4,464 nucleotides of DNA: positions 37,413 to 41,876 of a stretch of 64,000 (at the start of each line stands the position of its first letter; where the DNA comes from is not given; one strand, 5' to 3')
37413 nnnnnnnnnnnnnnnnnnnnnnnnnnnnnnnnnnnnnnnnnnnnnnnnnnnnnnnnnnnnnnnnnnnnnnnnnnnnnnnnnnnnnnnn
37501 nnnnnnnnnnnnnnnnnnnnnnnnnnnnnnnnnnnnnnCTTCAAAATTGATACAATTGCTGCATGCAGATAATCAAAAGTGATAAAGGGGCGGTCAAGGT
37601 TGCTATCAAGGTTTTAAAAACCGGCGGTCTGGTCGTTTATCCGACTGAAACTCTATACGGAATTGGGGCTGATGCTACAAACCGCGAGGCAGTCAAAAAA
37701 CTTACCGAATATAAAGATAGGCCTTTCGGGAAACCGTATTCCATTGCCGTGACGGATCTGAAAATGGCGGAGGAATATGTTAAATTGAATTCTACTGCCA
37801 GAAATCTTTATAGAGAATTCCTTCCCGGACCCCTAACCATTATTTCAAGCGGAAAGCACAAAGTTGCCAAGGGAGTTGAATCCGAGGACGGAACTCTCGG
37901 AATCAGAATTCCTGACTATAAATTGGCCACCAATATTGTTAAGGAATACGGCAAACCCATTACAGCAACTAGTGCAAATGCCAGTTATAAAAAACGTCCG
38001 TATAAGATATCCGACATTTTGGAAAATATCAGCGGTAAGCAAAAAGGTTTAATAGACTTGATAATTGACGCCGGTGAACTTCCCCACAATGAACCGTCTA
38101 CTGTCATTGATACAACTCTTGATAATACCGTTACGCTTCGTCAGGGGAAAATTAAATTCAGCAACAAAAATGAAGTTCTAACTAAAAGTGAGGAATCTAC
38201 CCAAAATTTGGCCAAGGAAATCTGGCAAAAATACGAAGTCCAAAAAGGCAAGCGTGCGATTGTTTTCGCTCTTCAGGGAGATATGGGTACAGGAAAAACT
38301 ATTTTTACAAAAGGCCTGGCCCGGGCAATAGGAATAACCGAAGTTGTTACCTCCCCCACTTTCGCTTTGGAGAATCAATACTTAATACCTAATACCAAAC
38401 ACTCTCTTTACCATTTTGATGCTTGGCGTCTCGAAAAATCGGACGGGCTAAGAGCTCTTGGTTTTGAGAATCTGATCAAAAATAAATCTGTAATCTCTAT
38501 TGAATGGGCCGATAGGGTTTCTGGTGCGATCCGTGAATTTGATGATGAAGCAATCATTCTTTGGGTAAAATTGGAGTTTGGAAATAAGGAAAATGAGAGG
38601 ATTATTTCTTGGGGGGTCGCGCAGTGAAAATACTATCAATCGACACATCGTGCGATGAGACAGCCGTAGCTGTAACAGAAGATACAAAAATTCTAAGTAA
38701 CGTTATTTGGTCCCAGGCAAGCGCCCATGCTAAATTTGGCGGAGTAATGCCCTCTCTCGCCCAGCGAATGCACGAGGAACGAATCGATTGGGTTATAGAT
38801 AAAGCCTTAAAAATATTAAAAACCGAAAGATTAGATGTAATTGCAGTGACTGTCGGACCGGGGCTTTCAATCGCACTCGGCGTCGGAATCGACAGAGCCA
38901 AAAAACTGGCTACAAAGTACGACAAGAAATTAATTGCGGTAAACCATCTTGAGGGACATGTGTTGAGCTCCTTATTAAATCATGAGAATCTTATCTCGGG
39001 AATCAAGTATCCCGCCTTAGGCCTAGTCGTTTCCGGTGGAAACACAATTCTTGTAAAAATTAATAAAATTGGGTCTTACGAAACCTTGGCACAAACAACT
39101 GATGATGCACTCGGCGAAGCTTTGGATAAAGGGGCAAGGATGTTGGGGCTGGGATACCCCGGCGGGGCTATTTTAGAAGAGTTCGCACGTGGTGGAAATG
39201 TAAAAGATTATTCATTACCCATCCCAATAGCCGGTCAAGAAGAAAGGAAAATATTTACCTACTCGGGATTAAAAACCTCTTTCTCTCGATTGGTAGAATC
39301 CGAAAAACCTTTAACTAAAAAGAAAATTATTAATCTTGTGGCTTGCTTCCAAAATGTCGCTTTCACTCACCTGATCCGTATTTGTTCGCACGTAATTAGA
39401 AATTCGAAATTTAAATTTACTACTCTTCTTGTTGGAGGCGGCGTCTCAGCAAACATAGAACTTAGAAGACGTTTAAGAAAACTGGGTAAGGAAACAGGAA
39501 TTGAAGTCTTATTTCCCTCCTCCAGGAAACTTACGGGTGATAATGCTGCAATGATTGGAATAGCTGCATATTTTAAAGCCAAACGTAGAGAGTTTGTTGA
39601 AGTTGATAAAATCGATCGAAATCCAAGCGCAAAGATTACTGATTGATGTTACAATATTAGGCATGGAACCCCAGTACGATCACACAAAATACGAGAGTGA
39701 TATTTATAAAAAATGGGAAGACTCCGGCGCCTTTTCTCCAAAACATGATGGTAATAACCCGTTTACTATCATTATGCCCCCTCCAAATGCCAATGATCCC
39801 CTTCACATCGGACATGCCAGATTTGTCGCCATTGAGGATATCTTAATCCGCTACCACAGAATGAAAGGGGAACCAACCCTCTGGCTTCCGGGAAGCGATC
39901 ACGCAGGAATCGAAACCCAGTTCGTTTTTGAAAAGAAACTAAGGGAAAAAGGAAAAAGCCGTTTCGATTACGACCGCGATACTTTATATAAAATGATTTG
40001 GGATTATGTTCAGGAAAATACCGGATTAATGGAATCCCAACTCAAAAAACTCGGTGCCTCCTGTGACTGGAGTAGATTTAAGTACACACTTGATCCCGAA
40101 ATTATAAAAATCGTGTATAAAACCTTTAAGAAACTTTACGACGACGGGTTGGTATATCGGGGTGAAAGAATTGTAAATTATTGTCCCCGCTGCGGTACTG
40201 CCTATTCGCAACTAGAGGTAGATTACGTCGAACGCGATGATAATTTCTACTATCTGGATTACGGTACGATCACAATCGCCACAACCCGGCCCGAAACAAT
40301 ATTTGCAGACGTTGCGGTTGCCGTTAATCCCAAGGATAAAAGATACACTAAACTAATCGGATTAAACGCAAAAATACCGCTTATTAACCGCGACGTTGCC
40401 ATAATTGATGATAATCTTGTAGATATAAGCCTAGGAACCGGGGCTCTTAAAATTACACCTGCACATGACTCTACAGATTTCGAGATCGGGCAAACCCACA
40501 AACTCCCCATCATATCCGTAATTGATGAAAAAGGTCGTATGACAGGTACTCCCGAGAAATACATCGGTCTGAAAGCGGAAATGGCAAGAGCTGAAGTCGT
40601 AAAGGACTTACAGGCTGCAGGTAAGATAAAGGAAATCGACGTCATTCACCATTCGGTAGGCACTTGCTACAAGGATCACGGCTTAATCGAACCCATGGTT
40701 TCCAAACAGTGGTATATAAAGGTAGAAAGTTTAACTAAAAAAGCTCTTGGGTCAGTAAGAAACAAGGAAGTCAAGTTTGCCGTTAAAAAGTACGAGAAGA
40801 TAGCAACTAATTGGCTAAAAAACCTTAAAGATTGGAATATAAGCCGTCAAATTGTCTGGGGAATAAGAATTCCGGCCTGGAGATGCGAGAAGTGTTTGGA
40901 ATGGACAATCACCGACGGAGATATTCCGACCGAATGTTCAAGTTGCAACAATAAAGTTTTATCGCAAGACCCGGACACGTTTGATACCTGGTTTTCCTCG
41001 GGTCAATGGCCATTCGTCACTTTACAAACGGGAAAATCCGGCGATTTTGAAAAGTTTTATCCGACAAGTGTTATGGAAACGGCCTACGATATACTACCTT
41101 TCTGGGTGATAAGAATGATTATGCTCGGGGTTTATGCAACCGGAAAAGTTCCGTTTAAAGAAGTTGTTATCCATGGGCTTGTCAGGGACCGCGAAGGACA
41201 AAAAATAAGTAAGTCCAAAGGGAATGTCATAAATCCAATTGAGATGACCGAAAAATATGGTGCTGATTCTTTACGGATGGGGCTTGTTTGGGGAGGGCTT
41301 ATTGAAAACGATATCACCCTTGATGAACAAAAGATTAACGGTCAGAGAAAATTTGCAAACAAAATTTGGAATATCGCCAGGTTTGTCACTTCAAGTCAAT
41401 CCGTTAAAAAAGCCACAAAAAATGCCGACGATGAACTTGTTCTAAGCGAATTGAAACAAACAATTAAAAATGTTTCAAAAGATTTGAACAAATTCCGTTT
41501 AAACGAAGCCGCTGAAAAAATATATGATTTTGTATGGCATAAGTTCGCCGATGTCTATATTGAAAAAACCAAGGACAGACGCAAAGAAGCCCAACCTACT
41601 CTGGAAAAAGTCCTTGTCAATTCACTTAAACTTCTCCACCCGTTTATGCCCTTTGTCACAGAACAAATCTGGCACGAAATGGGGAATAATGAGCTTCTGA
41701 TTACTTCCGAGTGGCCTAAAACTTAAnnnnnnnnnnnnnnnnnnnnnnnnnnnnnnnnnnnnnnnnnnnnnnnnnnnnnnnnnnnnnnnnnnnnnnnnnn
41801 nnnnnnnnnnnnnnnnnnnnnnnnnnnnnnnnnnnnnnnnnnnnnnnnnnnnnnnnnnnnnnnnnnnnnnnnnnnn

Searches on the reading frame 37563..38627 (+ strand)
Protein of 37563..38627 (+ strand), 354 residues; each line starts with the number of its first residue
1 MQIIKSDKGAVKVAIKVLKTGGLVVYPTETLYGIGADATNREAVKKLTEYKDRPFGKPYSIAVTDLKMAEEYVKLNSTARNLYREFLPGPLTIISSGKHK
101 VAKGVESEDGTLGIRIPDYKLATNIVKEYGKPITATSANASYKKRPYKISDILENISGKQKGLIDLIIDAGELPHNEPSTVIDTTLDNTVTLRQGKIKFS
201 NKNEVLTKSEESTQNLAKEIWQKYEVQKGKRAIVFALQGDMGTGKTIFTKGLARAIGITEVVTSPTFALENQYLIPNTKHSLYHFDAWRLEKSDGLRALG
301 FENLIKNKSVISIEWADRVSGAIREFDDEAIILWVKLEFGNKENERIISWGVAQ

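Call 13: search_protein_families(library=pfam, proteins=[window:37563-38627:+], max_evalue=0.001)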
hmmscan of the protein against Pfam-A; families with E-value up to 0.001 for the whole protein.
window:37563-38627:+ (354 aa): 3 families
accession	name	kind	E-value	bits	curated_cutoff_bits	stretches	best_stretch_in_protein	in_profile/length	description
PF01300.24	Sua5_yciO_yrdC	-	3.4e-48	163.9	25.1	1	17-195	2-178/178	Telomere recombination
PF02367.23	TsaE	-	3.7e-30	104.9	26.6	1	208-325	2-111/128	Threonylcarbamoyl adenosine biosynthesis protein TsaE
PF07693.20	KAP_NTPase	-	0.00038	20.2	20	0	230-306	18-77/293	KAP family P-loop domain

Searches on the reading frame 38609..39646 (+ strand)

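Call 13: search_protein_families(library=pfam, proteins=[window:38609-39646:+], max_evalue=0.001)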
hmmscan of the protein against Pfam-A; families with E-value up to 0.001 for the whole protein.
window:38609-39646:+ (345 aa): 2 families
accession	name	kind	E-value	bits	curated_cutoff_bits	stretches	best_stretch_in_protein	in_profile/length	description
PF00814.31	TsaD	-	5.6e-68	229.9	24.8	1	27-317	1-263/264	tRNA N6-adenosine threonylcarbamoyltransferase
PF22521.2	HypF_C_2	-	8.9e-05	22.8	27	1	189-311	123-234/241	Carbamoyltransferase, Kae1-like Domain, second subdomain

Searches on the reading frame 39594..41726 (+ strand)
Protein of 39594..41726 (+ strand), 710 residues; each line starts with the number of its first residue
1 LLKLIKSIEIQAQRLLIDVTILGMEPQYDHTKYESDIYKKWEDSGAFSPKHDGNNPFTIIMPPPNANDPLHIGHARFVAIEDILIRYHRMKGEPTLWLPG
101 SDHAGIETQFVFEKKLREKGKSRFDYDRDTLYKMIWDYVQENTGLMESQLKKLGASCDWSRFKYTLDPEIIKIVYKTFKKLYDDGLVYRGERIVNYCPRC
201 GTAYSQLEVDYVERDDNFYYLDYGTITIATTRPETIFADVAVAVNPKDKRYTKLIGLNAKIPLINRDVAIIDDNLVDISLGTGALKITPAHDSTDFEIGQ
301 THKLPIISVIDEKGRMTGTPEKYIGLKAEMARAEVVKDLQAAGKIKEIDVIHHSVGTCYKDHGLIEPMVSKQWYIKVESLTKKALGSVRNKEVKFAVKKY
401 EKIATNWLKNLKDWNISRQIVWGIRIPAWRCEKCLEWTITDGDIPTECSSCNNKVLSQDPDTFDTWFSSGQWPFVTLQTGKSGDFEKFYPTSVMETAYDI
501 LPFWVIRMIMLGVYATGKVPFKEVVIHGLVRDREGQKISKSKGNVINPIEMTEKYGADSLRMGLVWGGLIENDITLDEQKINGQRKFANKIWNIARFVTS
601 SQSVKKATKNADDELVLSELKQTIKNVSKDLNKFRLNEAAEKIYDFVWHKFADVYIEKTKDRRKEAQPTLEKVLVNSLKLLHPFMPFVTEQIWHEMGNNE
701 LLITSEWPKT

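Call 13: search_protein_families(library=pfam, proteins=[window:39594-41726:+], max_evalue=0.001)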
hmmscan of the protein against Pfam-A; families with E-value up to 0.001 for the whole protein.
window:39594-41726:+ (710 aa): 5 families
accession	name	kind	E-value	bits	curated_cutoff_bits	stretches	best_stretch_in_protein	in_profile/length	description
PF00133.28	tRNA-synt_1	-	4.9e-119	398.2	22.7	1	37-567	2-404/414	tRNA synthetases class I (I, L, M and V)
PF08264.19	Anticodon_1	-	1.3e-30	106.7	25.1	1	613-709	1-106/148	Anticodon-binding domain of tRNA ligase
PF09334.17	tRNA-synt_1g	-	1.1e-26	94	20.1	2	370-582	181-372/391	tRNA synthetases class I (M)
PF13603.12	tRNA-synt_1_2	-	2.2e-08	34.3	25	1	255-337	85-169/185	Leucyl-tRNA synthetase, editing domain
PF23458.2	DUF7130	-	9.7e-05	22.6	35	0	422-453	47-78/89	Domain of unknown function (DUF7130)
